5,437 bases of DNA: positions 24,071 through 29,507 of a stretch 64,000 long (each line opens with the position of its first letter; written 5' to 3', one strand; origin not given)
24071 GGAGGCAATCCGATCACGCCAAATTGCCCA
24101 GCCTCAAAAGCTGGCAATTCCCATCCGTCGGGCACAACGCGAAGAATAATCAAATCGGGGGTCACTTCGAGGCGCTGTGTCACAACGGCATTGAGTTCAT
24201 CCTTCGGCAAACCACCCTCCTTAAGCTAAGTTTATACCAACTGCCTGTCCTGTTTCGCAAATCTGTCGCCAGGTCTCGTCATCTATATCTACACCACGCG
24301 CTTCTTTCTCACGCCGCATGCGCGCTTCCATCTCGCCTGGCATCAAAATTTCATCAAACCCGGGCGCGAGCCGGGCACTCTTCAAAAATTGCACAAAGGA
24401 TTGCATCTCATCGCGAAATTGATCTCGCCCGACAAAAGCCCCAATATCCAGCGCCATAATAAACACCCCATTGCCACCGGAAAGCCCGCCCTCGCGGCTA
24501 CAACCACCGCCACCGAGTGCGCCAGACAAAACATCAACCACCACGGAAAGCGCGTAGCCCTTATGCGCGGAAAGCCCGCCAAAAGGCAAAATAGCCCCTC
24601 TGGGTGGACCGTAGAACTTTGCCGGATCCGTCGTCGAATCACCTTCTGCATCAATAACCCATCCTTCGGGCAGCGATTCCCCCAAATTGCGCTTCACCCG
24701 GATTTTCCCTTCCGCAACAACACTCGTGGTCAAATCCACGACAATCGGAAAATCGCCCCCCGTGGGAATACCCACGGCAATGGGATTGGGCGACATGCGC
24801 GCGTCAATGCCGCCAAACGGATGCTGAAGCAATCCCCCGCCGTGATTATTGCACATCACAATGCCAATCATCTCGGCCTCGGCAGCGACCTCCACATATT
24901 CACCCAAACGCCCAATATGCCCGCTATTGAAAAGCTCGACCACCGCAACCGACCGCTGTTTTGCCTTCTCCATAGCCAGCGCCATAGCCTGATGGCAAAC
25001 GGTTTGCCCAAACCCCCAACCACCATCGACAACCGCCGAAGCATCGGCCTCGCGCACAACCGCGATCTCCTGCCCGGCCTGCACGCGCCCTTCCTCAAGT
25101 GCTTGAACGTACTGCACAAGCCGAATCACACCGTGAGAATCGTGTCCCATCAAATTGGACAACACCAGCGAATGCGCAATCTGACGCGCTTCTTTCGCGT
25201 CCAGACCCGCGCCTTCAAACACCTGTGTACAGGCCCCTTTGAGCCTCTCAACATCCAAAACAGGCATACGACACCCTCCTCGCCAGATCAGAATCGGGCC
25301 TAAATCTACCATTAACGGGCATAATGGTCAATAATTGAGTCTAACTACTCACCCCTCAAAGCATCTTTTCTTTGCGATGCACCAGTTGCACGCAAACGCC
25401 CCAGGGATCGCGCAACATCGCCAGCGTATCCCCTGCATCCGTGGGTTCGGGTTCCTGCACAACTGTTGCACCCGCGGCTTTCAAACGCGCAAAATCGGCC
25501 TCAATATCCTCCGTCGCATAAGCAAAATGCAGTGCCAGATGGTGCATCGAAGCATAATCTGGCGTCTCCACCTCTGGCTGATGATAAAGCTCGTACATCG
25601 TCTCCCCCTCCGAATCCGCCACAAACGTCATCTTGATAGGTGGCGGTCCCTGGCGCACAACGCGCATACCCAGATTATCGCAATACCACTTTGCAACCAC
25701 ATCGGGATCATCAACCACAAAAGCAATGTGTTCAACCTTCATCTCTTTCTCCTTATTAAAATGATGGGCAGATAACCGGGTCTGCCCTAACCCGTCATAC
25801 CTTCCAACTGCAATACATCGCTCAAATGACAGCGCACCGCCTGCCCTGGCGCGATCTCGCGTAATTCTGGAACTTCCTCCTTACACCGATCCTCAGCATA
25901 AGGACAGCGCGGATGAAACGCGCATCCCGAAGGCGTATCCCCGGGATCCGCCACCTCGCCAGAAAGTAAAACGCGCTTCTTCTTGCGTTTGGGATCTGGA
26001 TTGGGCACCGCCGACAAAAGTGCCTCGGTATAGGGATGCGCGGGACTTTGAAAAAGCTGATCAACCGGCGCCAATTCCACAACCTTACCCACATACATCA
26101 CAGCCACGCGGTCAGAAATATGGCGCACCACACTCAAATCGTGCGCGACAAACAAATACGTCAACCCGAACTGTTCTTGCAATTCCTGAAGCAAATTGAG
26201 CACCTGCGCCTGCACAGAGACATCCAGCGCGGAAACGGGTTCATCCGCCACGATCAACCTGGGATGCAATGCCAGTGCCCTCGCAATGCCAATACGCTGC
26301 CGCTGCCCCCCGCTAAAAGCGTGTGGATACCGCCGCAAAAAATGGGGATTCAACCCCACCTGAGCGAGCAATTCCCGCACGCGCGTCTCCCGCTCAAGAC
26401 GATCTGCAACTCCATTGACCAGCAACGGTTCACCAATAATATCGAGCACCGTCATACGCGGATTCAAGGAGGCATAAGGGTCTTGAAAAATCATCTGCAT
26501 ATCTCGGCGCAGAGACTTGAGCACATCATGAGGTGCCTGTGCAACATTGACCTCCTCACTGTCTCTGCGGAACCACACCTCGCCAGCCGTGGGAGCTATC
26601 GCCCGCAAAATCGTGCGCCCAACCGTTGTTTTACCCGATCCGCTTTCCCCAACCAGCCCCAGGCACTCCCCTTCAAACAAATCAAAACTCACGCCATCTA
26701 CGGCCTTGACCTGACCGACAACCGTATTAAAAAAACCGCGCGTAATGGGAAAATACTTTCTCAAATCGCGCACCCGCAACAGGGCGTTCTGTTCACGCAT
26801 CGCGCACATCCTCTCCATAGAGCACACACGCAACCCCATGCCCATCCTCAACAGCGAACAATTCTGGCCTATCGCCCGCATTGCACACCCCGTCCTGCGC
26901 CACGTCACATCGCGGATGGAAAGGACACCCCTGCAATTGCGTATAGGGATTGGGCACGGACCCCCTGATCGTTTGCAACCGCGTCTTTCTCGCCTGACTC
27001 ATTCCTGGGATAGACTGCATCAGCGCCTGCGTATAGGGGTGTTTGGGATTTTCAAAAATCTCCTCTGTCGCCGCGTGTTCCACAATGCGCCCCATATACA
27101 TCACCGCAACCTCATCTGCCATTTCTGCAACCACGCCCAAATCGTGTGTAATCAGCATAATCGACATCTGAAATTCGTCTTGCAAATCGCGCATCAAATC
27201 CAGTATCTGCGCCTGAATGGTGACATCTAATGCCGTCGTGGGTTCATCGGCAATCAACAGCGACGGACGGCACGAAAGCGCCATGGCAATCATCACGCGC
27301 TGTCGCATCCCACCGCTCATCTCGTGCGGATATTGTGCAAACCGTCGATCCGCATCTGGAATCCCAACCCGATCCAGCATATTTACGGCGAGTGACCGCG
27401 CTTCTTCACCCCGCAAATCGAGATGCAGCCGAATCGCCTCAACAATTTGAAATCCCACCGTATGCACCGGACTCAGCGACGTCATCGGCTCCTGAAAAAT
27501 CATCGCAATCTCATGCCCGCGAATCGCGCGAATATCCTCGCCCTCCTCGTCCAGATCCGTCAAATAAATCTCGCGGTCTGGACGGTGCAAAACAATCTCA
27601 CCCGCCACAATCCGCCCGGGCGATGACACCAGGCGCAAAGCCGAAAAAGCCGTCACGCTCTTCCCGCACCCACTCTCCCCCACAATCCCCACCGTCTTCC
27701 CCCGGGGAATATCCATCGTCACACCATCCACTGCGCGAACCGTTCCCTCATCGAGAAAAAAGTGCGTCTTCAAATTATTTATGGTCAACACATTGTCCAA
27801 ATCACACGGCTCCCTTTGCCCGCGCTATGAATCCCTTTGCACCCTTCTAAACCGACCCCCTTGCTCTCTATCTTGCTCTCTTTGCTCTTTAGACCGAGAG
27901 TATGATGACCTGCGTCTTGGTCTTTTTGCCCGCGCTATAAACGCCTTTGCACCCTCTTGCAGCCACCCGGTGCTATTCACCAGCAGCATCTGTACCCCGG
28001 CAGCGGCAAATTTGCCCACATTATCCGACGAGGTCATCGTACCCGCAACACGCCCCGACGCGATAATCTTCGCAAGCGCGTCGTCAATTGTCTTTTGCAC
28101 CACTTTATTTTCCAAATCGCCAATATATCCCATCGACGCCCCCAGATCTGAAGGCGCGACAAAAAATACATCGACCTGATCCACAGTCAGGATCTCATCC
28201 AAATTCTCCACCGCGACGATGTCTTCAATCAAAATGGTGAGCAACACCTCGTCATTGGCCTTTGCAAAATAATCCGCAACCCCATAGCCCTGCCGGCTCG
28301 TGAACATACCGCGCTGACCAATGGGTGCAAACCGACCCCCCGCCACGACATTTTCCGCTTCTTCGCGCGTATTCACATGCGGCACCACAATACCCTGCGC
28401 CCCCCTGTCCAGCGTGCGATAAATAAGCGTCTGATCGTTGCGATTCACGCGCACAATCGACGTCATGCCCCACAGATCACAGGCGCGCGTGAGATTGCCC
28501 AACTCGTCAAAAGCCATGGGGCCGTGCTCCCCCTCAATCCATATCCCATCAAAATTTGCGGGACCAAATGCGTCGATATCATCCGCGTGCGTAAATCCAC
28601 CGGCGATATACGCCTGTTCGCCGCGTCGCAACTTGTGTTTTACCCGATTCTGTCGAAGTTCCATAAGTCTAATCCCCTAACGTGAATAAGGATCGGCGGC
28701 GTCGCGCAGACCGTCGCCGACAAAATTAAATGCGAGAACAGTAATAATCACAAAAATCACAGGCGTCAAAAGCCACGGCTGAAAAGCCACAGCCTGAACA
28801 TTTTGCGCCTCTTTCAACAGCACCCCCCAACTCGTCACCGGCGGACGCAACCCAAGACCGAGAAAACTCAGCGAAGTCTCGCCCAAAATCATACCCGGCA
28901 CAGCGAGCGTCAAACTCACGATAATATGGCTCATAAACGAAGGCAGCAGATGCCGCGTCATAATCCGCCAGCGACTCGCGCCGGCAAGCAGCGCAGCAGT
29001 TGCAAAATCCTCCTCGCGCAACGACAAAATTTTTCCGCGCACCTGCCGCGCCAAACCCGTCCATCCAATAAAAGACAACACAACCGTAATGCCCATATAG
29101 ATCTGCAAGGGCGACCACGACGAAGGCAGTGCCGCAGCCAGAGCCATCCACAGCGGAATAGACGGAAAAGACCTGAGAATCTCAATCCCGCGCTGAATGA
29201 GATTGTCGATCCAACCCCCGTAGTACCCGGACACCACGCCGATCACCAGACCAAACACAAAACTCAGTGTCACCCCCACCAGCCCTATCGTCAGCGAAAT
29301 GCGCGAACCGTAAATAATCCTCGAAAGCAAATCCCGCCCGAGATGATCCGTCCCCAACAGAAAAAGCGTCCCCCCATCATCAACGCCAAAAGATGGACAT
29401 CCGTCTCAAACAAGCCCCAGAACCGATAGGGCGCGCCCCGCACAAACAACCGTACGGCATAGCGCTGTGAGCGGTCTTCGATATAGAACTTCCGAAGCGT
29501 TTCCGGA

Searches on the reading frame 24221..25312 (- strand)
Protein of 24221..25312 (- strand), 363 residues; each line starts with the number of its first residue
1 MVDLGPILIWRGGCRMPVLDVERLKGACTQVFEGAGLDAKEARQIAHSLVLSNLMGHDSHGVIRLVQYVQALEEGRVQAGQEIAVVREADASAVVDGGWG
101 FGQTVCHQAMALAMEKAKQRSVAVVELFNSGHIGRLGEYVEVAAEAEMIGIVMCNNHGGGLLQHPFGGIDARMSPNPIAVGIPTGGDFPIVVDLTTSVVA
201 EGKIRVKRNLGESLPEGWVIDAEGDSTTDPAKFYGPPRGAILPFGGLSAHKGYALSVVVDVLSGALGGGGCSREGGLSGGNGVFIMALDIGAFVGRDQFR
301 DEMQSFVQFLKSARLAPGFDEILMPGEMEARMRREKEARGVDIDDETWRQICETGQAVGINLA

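Call 60: search_protein_families(library=pfam, proteins=[window:24221-25312:-], max_evalue=0.00001)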
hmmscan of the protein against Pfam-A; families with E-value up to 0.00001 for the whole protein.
window:24221-25312:- (363 aa): 1 family
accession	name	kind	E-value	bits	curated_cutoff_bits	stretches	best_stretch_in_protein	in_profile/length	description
PF02615.19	Ldh_2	-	3e-107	359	38.8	1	20-351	2-332/333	Malate/L-lactate dehydrogenase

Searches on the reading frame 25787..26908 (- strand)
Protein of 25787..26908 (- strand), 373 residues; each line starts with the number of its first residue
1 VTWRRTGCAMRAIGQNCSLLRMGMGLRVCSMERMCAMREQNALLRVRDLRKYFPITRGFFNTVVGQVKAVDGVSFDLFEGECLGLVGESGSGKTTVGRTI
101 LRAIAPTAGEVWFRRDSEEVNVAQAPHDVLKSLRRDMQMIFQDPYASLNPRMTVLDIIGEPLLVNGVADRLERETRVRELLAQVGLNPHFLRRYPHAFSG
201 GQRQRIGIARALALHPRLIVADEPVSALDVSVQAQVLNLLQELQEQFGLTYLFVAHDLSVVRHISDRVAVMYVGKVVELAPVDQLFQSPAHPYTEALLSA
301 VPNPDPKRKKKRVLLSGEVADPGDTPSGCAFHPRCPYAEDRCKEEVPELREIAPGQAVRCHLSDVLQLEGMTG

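Call 60: search_protein_families(library=pfam, proteins=[window:25787-26908:-], max_evalue=0.00001)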
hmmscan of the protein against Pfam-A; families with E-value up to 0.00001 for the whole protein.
window:25787-26908:- (373 aa): 2 families
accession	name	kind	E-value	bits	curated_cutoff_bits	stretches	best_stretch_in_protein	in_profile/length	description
PF00005.33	ABC_tran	-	2.1e-30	106.5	25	1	71-225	2-136/137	ABC transporter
PF08352.17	oligo_HPY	-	8.7e-22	77.7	27.1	1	277-342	1-65/65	Oligopeptide/dipeptide transporter, C-terminal region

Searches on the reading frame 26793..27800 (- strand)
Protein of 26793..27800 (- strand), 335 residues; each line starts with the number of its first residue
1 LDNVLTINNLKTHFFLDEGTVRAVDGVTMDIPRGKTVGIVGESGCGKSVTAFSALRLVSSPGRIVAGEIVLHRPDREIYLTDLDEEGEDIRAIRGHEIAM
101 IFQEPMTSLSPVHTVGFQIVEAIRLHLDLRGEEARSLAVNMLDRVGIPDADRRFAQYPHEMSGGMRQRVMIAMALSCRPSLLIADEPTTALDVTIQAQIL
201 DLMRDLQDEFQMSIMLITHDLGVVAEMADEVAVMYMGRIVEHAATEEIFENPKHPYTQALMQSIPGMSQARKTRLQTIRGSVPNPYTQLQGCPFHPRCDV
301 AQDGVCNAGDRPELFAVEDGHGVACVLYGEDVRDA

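Call 60: search_protein_families(library=pfam, proteins=[window:26793-27800:-], max_evalue=0.00001)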
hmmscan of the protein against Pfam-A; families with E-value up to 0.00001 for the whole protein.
window:26793-27800:- (335 aa): 2 families
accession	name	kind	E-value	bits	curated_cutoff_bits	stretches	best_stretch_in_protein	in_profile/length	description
PF00005.33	ABC_tran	-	1.4e-25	90.9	25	1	25-189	2-137/137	ABC transporter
PF08352.17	oligo_HPY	-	2.1e-20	73.3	27.1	1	240-304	1-64/65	Oligopeptide/dipeptide transporter, C-terminal region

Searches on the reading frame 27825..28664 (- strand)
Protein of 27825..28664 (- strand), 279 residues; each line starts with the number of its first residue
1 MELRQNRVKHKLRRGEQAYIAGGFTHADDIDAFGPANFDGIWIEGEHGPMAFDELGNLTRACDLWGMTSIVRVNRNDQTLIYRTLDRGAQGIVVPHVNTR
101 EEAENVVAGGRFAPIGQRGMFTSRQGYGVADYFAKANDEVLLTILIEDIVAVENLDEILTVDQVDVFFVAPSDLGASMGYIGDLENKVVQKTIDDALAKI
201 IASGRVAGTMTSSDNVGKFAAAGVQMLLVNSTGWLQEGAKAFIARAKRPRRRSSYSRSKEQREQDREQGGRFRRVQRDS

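Call 60: search_protein_families(library=pfam, proteins=[window:27825-28664:-], max_evalue=0.00001)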
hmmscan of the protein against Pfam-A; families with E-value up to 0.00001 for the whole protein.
window:27825-28664:- (279 aa): 1 family
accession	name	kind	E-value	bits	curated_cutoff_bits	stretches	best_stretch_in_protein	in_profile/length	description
PF03328.21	HpcH_HpaI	-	2e-26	93.1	25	1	30-227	14-209/221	HpcH/HpaI aldolase/citrate lyase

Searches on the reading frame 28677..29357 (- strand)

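Call 60: search_protein_families(library=pfam, proteins=[window:28677-29357:-], max_evalue=0.00001)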
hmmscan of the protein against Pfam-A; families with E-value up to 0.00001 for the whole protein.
window:28677-29357:- (226 aa): 1 family
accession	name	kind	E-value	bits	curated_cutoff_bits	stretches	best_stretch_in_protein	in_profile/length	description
PF00528.27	BPD_transp_1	-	1.9e-32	112.9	26.4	1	36-223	1-180/184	Binding-protein-dependent transport system inner membrane component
